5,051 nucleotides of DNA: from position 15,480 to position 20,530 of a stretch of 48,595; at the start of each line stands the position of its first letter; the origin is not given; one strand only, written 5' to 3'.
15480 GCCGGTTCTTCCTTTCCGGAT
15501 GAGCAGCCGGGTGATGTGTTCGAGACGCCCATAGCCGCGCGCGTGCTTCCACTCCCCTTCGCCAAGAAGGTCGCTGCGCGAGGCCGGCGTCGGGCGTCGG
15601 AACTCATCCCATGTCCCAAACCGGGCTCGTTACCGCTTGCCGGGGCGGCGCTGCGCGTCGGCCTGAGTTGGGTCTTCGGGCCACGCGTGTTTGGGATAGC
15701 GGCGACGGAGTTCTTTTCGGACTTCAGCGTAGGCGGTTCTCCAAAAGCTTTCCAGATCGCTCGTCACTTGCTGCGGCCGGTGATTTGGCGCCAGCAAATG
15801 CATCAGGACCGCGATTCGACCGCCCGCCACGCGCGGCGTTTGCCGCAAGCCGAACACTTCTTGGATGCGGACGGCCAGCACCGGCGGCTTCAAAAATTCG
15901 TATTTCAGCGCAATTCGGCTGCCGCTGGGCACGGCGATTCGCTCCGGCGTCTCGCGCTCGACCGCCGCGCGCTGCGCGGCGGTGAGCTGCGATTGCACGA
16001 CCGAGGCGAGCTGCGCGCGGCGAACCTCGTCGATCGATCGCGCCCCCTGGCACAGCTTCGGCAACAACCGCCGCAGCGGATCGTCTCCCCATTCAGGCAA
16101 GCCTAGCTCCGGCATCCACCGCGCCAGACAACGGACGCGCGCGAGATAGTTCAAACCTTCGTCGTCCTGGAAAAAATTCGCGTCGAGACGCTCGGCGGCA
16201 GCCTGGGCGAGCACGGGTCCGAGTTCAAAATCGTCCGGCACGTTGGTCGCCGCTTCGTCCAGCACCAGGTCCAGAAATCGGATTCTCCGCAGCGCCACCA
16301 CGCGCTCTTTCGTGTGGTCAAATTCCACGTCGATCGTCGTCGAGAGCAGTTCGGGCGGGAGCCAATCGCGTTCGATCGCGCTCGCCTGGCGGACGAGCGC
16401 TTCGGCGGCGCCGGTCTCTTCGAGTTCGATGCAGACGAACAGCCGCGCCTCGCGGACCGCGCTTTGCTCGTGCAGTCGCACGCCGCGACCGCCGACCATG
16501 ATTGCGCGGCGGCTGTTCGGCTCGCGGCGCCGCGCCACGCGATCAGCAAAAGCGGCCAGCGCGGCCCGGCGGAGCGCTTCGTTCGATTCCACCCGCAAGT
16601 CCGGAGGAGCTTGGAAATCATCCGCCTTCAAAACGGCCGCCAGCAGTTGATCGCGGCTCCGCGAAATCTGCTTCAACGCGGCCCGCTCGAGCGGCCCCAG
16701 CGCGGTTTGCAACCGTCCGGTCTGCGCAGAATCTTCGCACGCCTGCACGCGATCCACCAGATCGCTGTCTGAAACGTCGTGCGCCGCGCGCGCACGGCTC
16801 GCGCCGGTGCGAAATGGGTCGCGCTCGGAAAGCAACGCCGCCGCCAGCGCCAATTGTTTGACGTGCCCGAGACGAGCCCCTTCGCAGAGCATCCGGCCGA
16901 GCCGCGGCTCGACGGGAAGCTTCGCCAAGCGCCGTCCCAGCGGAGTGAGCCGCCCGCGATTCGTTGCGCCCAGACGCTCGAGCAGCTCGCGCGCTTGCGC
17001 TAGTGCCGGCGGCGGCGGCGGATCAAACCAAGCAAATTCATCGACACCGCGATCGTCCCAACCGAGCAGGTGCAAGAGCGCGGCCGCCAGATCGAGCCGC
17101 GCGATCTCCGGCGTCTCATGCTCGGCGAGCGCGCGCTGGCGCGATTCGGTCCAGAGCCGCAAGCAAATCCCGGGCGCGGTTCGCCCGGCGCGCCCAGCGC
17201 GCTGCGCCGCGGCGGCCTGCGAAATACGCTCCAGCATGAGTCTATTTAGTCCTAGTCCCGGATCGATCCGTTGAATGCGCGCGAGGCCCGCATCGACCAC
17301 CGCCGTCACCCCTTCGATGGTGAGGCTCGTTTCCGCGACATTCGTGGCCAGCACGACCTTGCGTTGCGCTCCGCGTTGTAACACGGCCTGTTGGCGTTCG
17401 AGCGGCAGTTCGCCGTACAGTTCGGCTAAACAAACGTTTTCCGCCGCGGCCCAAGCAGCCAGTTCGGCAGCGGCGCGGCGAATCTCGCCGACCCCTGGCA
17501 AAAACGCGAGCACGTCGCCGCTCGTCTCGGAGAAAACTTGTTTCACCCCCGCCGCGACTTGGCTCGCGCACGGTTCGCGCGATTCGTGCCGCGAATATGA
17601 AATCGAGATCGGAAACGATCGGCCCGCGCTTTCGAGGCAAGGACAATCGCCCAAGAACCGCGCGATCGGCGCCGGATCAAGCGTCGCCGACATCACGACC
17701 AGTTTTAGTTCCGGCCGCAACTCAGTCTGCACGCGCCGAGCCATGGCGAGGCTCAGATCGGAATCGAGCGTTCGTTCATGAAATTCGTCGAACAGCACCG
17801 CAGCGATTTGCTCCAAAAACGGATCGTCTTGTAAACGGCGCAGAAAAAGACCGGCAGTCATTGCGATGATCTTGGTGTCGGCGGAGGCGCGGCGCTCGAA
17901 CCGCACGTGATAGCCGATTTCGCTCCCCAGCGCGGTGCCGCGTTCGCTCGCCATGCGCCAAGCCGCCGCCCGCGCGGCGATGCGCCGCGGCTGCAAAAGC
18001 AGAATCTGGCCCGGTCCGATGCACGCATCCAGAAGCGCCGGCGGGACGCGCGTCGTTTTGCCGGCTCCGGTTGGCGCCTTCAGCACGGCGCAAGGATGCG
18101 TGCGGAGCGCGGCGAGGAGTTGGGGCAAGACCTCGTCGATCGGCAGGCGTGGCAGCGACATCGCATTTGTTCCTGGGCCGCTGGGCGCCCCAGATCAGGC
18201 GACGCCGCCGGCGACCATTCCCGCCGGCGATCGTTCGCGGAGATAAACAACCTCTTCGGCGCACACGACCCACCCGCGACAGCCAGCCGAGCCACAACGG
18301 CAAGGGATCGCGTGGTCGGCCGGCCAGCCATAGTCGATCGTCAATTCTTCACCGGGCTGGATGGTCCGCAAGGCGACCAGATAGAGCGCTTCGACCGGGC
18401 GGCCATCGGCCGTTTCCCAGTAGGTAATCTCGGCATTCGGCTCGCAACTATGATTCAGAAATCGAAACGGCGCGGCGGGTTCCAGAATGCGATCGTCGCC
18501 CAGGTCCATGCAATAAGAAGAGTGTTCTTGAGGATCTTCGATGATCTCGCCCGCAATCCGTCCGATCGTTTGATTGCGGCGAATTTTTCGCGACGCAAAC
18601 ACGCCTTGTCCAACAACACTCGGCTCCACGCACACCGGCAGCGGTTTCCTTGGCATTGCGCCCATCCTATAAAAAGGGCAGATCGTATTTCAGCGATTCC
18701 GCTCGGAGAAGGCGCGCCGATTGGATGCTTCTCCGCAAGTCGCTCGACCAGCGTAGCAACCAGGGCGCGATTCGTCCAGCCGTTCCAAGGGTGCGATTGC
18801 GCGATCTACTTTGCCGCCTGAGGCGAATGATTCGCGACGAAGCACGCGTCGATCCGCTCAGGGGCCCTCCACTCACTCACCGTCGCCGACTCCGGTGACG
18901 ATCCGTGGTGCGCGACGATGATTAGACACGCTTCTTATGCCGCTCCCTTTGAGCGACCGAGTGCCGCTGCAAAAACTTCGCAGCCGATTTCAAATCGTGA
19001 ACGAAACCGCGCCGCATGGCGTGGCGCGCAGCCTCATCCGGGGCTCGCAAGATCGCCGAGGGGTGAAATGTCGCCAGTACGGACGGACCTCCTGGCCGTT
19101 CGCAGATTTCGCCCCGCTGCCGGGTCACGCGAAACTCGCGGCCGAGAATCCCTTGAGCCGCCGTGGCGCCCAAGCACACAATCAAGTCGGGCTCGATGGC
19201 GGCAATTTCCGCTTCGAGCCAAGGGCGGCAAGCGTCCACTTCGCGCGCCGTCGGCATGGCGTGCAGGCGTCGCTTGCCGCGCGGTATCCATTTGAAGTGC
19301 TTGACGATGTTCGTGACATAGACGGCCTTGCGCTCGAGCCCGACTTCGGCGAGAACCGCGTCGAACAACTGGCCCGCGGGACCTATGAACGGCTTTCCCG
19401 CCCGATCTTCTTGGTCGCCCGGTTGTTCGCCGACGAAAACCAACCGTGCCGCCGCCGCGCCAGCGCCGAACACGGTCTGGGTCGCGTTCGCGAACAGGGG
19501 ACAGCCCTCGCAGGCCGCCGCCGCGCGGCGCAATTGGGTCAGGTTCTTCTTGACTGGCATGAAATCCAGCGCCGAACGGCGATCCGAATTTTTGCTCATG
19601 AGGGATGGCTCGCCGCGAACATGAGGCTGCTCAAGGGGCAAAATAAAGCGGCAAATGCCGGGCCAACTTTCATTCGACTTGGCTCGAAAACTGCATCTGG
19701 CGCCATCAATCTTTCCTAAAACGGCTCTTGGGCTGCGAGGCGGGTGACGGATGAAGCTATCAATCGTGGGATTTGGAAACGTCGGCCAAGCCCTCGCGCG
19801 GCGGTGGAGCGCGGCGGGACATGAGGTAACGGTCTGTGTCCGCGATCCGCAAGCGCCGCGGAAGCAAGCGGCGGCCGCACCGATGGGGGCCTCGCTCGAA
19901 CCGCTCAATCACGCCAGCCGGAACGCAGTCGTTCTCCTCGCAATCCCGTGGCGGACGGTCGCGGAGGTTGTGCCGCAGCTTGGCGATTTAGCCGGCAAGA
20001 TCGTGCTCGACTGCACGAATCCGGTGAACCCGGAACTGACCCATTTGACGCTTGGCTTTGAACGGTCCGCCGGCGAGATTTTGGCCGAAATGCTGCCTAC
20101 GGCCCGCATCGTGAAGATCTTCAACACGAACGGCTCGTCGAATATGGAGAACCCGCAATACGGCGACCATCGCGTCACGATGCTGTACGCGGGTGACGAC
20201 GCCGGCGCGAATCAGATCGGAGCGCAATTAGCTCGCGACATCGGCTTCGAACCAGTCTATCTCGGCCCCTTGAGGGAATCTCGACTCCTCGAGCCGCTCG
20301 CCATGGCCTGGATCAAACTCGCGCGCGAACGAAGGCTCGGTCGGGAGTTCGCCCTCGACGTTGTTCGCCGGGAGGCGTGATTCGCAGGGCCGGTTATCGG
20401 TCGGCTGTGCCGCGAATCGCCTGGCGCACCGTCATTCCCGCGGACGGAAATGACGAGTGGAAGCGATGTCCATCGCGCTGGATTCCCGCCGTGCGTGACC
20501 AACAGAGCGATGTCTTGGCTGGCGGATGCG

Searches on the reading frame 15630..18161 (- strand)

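Call 80: search_protein_families(library=pfam, proteins=[window:15630-18161:-])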
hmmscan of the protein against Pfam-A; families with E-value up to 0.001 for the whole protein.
window:15630-18161:- (843 aa): 4 families
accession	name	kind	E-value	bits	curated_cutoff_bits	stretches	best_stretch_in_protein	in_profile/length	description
PF08482.15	HrpB_C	-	3.7e-48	163.6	25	1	701-831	3-133/133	ATP-dependent helicase C-terminal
PF00270.35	DEAD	-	2e-09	37.8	26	1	23-164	15-162/167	DEAD/DEAH box helicase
PF00271.37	Helicase_C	-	9.6e-09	35.9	23.5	1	211-328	12-109/110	Helicase conserved C-terminal domain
PF04408.29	HA2_N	-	6.6e-07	29.7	21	1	390-417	1-29/29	Helicase associated domain (HA2), winged-helix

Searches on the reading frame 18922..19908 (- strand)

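Call 10: search_protein_families(library=pfam, proteins=[window:18922-19908:-])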
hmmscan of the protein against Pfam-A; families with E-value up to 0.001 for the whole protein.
window:18922-19908:- (328 aa): 1 family
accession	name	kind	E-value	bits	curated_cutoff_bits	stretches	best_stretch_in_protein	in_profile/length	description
PF03167.25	UDG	-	4.7e-36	124.4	24.3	1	147-307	1-141/141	Uracil DNA glycosylase superfamily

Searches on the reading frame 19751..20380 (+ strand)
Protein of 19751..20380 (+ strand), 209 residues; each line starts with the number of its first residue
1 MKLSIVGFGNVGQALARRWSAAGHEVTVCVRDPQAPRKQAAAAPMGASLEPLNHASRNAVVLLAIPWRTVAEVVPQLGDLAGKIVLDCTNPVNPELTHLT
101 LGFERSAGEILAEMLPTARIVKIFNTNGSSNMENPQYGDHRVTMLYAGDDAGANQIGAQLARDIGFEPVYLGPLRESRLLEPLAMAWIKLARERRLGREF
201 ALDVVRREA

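Call 10: search_protein_families(library=pfam, proteins=[window:19751-20380:+])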
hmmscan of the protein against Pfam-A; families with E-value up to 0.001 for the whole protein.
window:19751-20380:+ (209 aa): 4 families
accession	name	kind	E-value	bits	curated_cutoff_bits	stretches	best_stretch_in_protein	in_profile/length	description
PF03807.23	F420_oxidored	-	1.3e-17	64.6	21.6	1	2-91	1-94/94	NADP oxidoreductase coenzyme F420-dependent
PF10727.15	Rossmann-like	-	1.2e-06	28.7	23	1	2-82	16-101/131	Rossmann-like domain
PF03446.21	NAD_binding_2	-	4.5e-05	23.9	21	1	3-90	2-94/161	NAD binding domain of 6-phosphogluconate dehydrogenase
PF02826.25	2-Hacid_dh_C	-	5.1e-05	23.2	25.1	1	2-58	38-94/178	D-isomer specific 2-hydroxyacid dehydrogenase, NAD binding domain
